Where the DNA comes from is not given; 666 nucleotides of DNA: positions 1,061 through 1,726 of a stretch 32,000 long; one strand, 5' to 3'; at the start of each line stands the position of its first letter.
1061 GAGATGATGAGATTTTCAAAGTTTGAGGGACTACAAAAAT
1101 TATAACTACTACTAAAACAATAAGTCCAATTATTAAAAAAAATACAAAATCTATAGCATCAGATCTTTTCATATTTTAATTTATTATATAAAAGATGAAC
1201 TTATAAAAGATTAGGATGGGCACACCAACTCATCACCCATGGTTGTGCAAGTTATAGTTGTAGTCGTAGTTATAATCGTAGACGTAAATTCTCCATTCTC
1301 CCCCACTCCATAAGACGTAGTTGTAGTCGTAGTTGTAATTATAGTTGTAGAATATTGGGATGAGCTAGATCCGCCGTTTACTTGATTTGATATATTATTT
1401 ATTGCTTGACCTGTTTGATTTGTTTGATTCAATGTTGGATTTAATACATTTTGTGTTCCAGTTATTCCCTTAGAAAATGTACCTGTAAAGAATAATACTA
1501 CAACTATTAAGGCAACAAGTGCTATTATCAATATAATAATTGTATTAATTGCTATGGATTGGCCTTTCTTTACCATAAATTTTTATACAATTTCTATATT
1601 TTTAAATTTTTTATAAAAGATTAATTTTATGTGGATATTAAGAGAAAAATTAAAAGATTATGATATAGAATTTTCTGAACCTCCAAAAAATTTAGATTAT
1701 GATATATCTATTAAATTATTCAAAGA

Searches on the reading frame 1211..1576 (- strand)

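Call 8: search_protein_families(library=ncbifam, max_evalue=1, proteins=[window:1211-1576:-])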
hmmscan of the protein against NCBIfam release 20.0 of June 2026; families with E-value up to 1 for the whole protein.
window:1211-1576:- (121 aa): 6 families
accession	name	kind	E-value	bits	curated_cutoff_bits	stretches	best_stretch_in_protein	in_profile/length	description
TIGR02077.1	thr_lead_pep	equivalog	0.0061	16.4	22.95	1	77-92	8-23/23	thr operon leader peptide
NF010518.0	PRK13922.13-3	equivalog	0.025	13.8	385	1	12-72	19-79/295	rod shape-determining protein MreC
NF051431.1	Rv0361_Cterm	subfamily_domain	0.07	13.3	37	1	16-77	7-61/140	Rv0361 family membrane protein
NF006544.0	PRK09039.1-3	equivalog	0.18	11.4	362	1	9-59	22-69/343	peptidoglycan -binding protein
NF045822.1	PgAcgDacpgdA2_Bac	equivalog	0.29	10.4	400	1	1-75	1-73/274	peptidoglycan-N-acetylglucosamine deacetylase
TIGR03024.1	arch_PEF_CTERM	domain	0.65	10.3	23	0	11-26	5-20/25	PEF-CTERM sorting domain-containing protein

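Call 35: search_protein_families(library=ncbifam, max_evalue=10, proteins=[window:1211-1576:-])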
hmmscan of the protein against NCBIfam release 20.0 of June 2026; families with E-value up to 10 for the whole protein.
window:1211-1576:- (121 aa): 6 families
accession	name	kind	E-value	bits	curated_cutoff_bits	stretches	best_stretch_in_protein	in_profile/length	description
TIGR02077.1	thr_lead_pep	equivalog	0.0061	16.4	22.95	1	77-92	8-23/23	thr operon leader peptide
NF010518.0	PRK13922.13-3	equivalog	0.025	13.8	385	1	12-72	19-79/295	rod shape-determining protein MreC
NF051431.1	Rv0361_Cterm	subfamily_domain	0.07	13.3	37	1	16-77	7-61/140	Rv0361 family membrane protein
NF006544.0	PRK09039.1-3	equivalog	0.18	11.4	362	1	9-59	22-69/343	peptidoglycan -binding protein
NF045822.1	PgAcgDacpgdA2_Bac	equivalog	0.29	10.4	400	1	1-75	1-73/274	peptidoglycan-N-acetylglucosamine deacetylase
TIGR03024.1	arch_PEF_CTERM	domain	0.65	10.3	23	1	11-26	5-20/25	PEF-CTERM sorting domain-containing protein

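Call 66: search_protein_families(library=pfam, max_evalue=0.1, proteins=[window:1211-1576:-])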
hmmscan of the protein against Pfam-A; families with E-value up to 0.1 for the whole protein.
window:1211-1576:- (121 aa): 2 families
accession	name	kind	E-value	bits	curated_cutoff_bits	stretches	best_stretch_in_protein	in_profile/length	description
PF16118.10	DUF4834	-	0.011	17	27.8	1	10-75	7-73/99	Domain of unknown function (DUF4834)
PF11337.13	DUF3139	-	0.054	14.5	27.3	1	12-61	3-55/83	Protein of unknown function (DUF3139)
